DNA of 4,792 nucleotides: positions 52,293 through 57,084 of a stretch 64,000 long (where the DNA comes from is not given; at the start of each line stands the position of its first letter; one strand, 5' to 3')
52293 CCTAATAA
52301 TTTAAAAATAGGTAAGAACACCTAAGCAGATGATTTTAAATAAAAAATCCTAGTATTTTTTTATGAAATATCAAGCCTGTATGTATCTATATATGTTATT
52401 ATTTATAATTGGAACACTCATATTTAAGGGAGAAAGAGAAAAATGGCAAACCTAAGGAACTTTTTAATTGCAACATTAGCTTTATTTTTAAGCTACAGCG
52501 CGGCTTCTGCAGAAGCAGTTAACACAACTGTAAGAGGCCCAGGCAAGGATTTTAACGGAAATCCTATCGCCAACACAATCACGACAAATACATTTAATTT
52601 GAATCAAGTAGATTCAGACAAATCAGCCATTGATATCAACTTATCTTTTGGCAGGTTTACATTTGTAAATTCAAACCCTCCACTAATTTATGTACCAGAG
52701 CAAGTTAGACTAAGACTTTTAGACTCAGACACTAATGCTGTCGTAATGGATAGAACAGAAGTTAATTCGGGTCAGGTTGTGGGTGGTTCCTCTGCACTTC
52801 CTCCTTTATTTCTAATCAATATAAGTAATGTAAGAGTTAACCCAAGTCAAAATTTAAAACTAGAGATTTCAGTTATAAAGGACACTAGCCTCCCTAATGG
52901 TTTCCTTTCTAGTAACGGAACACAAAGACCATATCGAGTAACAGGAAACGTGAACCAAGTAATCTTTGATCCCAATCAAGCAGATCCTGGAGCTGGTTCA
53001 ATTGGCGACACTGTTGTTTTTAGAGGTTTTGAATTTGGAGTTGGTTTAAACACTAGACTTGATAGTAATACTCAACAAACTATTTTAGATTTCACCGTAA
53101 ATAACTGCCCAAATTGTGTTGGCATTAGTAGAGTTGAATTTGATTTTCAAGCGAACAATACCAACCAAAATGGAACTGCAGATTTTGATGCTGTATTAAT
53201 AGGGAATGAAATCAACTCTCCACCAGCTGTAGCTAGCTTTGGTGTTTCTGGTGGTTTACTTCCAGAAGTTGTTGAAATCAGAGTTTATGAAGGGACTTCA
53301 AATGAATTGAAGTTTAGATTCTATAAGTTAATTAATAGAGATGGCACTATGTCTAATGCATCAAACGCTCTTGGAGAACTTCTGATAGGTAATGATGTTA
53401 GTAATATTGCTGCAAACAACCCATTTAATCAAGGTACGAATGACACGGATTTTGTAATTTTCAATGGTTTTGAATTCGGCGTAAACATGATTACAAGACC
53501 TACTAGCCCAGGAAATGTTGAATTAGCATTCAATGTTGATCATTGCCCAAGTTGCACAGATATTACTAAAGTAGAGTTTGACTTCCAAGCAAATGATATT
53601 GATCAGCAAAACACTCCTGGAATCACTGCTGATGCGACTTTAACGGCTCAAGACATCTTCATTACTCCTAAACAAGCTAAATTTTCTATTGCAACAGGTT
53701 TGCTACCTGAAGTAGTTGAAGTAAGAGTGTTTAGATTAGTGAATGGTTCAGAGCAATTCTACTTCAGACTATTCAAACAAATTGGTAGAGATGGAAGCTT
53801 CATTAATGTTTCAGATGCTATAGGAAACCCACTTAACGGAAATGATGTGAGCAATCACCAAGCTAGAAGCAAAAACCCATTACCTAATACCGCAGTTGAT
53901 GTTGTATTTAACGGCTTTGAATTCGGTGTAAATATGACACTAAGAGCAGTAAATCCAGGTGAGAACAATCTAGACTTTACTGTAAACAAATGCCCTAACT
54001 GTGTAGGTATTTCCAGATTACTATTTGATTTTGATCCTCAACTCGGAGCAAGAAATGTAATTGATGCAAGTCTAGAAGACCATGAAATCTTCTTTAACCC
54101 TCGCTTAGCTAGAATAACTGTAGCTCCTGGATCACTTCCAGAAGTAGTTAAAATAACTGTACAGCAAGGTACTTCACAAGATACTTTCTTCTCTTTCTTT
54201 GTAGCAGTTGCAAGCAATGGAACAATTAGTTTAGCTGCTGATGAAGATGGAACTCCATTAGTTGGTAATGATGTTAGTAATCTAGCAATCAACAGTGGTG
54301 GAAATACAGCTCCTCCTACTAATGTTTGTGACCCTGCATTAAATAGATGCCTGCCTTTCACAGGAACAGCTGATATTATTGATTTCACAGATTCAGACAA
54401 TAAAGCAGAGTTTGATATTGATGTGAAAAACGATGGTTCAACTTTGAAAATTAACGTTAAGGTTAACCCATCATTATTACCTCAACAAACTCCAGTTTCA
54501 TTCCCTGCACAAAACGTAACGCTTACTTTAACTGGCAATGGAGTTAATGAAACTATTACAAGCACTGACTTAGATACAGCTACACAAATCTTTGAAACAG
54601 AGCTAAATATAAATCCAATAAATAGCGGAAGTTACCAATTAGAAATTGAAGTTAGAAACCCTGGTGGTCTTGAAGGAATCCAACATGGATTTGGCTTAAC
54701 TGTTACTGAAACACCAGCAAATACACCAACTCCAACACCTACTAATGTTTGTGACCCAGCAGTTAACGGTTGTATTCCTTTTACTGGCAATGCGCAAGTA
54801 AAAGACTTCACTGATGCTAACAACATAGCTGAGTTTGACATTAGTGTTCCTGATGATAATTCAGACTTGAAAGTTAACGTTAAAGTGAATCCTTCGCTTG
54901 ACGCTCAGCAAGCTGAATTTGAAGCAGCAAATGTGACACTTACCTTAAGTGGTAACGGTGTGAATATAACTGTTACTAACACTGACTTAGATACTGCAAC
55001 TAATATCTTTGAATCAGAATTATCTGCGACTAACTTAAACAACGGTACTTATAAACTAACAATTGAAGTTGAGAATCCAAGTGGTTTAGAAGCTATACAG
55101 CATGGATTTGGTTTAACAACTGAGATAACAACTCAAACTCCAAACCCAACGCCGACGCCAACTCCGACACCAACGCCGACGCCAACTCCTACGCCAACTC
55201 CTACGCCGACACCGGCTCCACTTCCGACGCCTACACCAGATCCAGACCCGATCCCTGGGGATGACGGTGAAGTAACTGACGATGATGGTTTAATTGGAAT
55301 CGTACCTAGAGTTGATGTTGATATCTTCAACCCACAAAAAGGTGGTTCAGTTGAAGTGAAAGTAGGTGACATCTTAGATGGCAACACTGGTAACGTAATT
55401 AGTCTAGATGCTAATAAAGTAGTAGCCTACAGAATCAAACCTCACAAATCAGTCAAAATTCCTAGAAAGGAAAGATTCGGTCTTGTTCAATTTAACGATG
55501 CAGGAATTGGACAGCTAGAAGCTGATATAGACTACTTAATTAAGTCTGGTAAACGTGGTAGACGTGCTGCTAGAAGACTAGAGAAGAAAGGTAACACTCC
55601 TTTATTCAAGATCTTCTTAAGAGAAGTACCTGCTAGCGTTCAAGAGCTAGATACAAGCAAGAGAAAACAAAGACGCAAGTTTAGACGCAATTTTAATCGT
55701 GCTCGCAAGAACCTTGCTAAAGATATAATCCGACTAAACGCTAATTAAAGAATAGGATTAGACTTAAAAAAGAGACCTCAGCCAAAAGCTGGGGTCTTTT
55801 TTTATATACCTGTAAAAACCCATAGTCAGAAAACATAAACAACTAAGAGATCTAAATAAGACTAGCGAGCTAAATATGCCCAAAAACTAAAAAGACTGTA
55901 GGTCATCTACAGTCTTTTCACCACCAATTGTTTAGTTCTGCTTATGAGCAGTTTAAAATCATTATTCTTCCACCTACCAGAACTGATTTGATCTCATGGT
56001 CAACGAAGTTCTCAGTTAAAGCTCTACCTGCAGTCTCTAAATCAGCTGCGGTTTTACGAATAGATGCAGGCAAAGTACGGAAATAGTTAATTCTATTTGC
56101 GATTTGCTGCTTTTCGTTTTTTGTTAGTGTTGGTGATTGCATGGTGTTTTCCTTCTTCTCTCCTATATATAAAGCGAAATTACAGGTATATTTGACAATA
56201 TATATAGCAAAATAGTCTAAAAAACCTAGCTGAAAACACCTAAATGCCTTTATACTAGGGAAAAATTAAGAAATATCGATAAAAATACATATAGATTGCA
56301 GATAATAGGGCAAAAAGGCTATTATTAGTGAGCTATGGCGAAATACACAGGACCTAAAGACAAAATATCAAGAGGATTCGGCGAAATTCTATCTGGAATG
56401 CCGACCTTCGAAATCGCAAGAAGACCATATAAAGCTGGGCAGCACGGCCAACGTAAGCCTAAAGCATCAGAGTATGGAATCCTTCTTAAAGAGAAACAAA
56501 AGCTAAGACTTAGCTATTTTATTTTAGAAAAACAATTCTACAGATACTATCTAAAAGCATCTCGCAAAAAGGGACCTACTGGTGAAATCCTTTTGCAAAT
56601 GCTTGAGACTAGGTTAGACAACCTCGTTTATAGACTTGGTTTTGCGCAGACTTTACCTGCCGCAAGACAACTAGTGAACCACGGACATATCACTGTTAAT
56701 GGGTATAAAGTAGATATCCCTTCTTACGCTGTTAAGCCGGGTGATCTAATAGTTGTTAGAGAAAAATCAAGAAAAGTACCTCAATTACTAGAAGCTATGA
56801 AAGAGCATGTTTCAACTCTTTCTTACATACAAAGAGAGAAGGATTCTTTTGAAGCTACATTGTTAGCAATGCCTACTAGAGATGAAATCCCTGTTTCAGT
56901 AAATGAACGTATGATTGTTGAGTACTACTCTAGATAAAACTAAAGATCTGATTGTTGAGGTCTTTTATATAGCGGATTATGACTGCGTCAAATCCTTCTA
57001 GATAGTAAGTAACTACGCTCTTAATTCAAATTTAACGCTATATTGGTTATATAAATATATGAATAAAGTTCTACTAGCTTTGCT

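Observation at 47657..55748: Three tandem surface-protein genes sharing an unrecognised, highly basic C-terminal domain behind low-complexity linkers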

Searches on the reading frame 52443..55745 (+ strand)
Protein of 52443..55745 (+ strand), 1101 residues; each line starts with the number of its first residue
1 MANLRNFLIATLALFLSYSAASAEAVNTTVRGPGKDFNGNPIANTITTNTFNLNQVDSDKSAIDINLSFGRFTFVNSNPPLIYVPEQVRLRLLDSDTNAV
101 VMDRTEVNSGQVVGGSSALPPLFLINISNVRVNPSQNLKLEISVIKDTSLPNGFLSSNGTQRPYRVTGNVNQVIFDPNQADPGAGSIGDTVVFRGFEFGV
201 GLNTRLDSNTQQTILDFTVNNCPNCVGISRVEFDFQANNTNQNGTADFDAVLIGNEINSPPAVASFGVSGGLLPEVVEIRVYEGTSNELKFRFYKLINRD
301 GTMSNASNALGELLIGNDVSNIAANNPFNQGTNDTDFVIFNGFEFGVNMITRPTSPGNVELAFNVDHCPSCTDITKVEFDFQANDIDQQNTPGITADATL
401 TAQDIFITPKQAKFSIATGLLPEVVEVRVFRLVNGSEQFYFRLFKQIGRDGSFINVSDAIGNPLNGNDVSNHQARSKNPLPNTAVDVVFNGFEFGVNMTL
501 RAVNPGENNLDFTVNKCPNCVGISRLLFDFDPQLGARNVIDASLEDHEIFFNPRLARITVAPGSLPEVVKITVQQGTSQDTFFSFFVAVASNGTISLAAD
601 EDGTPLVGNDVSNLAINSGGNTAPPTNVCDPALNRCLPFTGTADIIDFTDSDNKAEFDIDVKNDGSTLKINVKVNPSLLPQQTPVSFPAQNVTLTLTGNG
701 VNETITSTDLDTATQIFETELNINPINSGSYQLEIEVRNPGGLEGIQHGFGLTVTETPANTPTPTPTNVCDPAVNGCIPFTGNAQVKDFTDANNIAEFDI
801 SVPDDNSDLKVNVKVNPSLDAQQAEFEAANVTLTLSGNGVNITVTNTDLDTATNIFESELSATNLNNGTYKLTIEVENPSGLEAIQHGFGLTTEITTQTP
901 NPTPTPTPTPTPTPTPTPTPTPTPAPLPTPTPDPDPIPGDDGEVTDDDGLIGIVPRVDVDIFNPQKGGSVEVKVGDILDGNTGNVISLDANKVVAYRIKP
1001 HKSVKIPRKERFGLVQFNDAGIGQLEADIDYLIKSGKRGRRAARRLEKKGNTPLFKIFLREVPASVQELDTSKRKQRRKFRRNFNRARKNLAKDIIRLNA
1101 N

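Call 3: search_protein_families(library=pfam, proteins=[window:52443-55745:+], max_evalue=1)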
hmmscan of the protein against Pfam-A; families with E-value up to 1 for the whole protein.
window:52443-55745:+ (1101 aa): 11 families
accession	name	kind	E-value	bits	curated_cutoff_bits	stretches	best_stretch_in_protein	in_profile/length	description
PF07495.19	Y_Y_Y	-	2.2e-05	24.7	26.6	2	718-744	28-53/65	Y_Y_Y domain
PF23861.1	Ribophorin_II_2nd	-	0.0035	17.9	23.4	1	809-878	16-88/105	Ribophorin II second domain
PF17883.6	MBG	-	0.0059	17.5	23.3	0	820-888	15-77/97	MBG domain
PF13453.11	Zn_ribbon_TFIIB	-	0.042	13.7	22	0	511-523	16-28/41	Transcription factor zinc-finger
PF24421.1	Ig_J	-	0.055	14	29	0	847-881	55-89/104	Tip attachment protein J, Ig-like domain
PF14524.12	Wzt_C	-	0.082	13.3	30.4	0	837-882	58-111/143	Wzt C-terminal domain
PF15594.11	Imm50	-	0.11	13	27.1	0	657-698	21-64/118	Immunity protein 50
PF13098.12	Thioredoxin_2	-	0.13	13.1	27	0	208-232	3-27/104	Thioredoxin-like domain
PF11060.13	DUF2861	-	0.2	11.6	25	0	808-877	85-156/267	Protein of unknown function (DUF2861)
PF19077.6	Big_13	-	0.76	10.7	27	1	814-886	26-93/102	Bacterial Ig-like domain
PF00703.27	Glyco_hydro_2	-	0.96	10.7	23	0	812-879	5-75/109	Glycosyl hydrolases family 2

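Call 4: search_protein_families(library=ncbifam, proteins=[window:52443-55745:+], max_evalue=1)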
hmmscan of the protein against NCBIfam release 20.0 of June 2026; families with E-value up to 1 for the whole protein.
window:52443-55745:+ (1101 aa): 4 families
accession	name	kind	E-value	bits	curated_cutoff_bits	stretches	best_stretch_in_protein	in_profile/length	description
NF037973.1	metallo_SslE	exception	1.4e-07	29.3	3000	1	894-945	44-95/1519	lipoprotein metalloprotease SslE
NF004173.0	PRK05641.1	equivalog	3.1e-05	24.6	199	1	857-926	12-79/153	putative acetyl-CoA carboxylase biotin carboxyl carrier protein subunit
NF011239.0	PRK14645.1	equivalog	0.0018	18.2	149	0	703-737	50-84/154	ribosome maturation factor RimP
NF008084.0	PRK10819.1-5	equivalog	0.11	12.3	315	1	898-938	69-110/249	TonB system transport protein TonB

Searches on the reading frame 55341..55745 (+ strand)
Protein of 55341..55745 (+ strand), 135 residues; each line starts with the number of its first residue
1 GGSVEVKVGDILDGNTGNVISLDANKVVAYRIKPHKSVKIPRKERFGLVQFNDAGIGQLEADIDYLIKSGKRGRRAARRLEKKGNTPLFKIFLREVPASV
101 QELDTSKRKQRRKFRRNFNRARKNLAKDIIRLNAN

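Call 67: predict_structure(alignment_id=A2)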
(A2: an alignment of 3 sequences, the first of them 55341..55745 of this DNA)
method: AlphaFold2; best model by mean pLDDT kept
length: 135 residues; sequences in the alignment: 3
mean_pLDDT: 73.4   pTM: 0.65
mean pLDDT of the five models: 73.4, 70.0, 69.1, 65.8, 64.7
residues with pLDDT >= 90: 0; 70-90: 102; 50-70: 12; < 50: 21
segments of 3 or more residues with pLDDT < 50: 1-21
pLDDT, mean of each block of 10 residues (from residue 1): 32 39 73 87 84 70 78 86 83 82 81 86 77 69
secondary structure, 60 per line:
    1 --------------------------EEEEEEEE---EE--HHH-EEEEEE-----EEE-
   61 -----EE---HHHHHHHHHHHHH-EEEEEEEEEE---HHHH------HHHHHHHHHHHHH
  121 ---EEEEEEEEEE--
elements in order: E27-34 E46-51 E57-59 H71-83 E85-94 H98-101 H108-120 E124-133

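Call 69: fold_search(model_id=the predicted structure, library=pdb)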
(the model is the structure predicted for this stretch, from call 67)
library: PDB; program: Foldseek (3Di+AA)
matches with E <= 10: 344; with E <= 0.001: 0
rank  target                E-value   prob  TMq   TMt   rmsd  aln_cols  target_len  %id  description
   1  1m1s                  4.1e-02  0.90  0.38  0.45   5.4       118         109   15  Structure of WR4, a C.elegans MSP family member (released 2003-07-29)
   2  9qk2_B                1.2e-01  0.66  0.30  0.08   4.3        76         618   10  Structure of the Complement classical and lectin pathway C3 convertase in complex with substrate C3 (released 2025-12-24)
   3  9e0j_D                2.8e-01  0.07  0.16  0.19  14.1       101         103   13  Structure and evolution of Photosystem I in the early-branching cyanobacterium Anthocerotibacter panamensis (released 2025-05-07)
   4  5jpm_B                2.9e-01  0.60  0.33  0.07   3.7        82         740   12  Structure of the complex of human complement C4 with MASP-2 rebuilt using iMDFF (released 2016-08-10)
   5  8am5_d                3.1e-01  0.08  0.17  0.17  13.1        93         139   14  RCII/PSI complex, class 3 (released 2023-08-16)
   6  9fh8_G                3.3e-01  0.13  0.23  0.14   6.0        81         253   11  Crystal structure of the SPD-2 domain of Apis dorsata CEP192 (released 2025-03-26)
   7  6ysq_D                3.5e-01  0.57  0.31  0.08   3.4        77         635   12  The hC4Nb8 complement inhibitory nanobody in complex with C4b (released 2020-06-24)
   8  9qpy_B                4.5e-01  0.35  0.29  0.08   4.8        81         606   10  Structure of the Complement classical and lectin pathway C3 convertase (released 2025-12-24)
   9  7wju_B                4.5e-01  0.13  0.19  0.14  10.8        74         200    7  Cryo-EM structure of the AsCas12f1-sgRNAv1-dsDNA ternary complex (released 2023-01-18)
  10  6jeo_aD               4.5e-01  0.07  0.13  0.21  14.7        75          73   16  Structure of PSI tetramer from Anabaena (released 2019-11-13)
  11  9fh8_C                4.7e-01  0.16  0.26  0.16   4.5        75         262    9  Crystal structure of the SPD-2 domain of Apis dorsata CEP192 (released 2025-03-26)
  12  1row_A                5.0e-01  0.66  0.43  0.52   4.1       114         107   12  Structure of SSP-19, an MSP-domain protein like family member in Caenorhabditis elegans (released 2003-12-23)
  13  8vu3_D                5.0e-01  0.04  0.13  0.13  14.5        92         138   16  Cryo-EM structure of cyanobacterial PSI with bound platinum nanoparticles (released 2024-10-30)
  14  7wfd_AD               5.3e-01  0.06  0.16  0.15  13.2        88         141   11  Left PSI in the cyclic electron transport supercomplex NDH-PSI from Arabidopsis (released 2022-03-16)
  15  6l35_D                5.3e-01  0.05  0.14  0.13  13.5        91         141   13  PSI-LHCI Supercomplex from Physcometrella patens (released 2021-02-10)
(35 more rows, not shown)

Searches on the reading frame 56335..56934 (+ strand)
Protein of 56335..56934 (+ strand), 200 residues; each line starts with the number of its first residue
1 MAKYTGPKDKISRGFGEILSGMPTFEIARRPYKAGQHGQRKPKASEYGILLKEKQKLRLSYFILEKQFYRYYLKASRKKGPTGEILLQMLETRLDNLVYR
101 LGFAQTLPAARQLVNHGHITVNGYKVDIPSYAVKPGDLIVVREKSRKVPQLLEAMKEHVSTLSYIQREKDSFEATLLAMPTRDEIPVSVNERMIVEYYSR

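Call 52: list_cluster_members(proteins=[window:56335-56934:+, window:61675-63243:-, window:4360-5835:+, window:39903-41528:-, window:41581-43368:-, window:47657-49426:+, window:52443-55745:+, window:49619-52246:+])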
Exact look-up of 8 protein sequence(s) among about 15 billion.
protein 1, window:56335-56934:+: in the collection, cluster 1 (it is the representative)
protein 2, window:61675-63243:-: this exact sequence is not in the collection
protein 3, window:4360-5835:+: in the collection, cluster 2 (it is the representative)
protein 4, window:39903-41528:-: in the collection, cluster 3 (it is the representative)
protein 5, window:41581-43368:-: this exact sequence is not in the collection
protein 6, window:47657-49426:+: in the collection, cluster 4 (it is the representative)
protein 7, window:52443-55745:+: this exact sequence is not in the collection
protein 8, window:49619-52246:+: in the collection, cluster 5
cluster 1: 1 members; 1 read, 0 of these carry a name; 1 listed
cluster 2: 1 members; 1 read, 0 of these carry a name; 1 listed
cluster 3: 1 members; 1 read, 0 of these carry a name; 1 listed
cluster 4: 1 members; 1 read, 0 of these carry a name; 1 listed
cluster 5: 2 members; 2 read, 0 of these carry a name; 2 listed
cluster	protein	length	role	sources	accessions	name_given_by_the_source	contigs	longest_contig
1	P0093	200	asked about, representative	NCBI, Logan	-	-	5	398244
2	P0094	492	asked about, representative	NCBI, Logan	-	-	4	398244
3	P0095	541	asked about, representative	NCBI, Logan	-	-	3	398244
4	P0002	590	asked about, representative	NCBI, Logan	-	-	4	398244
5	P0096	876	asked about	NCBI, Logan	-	-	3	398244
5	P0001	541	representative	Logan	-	-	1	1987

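Call 73: search_solved_structures(query=window:56335-56934:+, max_evalue=1e-10)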
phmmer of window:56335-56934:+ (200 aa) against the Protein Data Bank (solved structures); distinct sequences matched with E-value up to 1e-10: 43.
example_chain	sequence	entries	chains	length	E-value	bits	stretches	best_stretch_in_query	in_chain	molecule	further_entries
9i5v_l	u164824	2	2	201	3.9e-55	190.2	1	1-200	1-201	Small ribosomal subunit protein uS4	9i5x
5myj_AD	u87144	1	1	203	6.6e-55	189.5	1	1-199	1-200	30S ribosomal protein S4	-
7jil_i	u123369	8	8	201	3.8e-53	183.7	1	1-199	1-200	30S ribosomal protein S4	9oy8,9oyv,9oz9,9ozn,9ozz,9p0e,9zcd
7nhk_e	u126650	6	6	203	8.8e-53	182.5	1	1-199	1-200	30S ribosomal protein S4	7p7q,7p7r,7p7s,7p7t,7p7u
8crx_D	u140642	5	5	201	1e-52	182.3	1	1-200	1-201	30S ribosomal protein S4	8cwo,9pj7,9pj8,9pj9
6o8w_d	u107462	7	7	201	2.8e-52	180.9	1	3-199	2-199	30S ribosomal protein S4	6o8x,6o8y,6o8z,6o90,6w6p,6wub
8uu4_d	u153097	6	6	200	6.4e-52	179.7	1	1-200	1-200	Small ribosomal subunit protein uS4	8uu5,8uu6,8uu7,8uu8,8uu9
7nhn_e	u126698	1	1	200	6.7e-52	179.7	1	1-200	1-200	30S ribosomal protein S4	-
3j9w_AD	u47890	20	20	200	2e-51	178.1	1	1-200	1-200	30S ribosomal protein uS4 | 30S ribosomal protein S4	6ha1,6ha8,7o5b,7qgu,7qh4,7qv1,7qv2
5njt_D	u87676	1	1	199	9.1e-51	176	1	2-200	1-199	30S ribosomal protein S4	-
5nd8_d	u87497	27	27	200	1.4e-50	175.4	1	1-200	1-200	30S ribosomal protein S4 | Small ribosomal subunit protein uS4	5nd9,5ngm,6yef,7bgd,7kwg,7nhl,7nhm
28nt_d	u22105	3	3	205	1.8e-50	175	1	2-200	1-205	Small ribosomal subunit protein uS4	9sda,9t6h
9t4r_D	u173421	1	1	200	2.3e-50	174.7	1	1-200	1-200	Small ribosomal subunit protein uS4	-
10px_1d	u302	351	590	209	3.7e-50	174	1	3-200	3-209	30S ribosomal protein S4 | Ribosomal protein S4 | 16S Ribosomal protein S4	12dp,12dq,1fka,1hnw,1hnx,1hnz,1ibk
5li0_d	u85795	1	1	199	5e-50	173.5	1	2-200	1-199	30S ribosomal protein S4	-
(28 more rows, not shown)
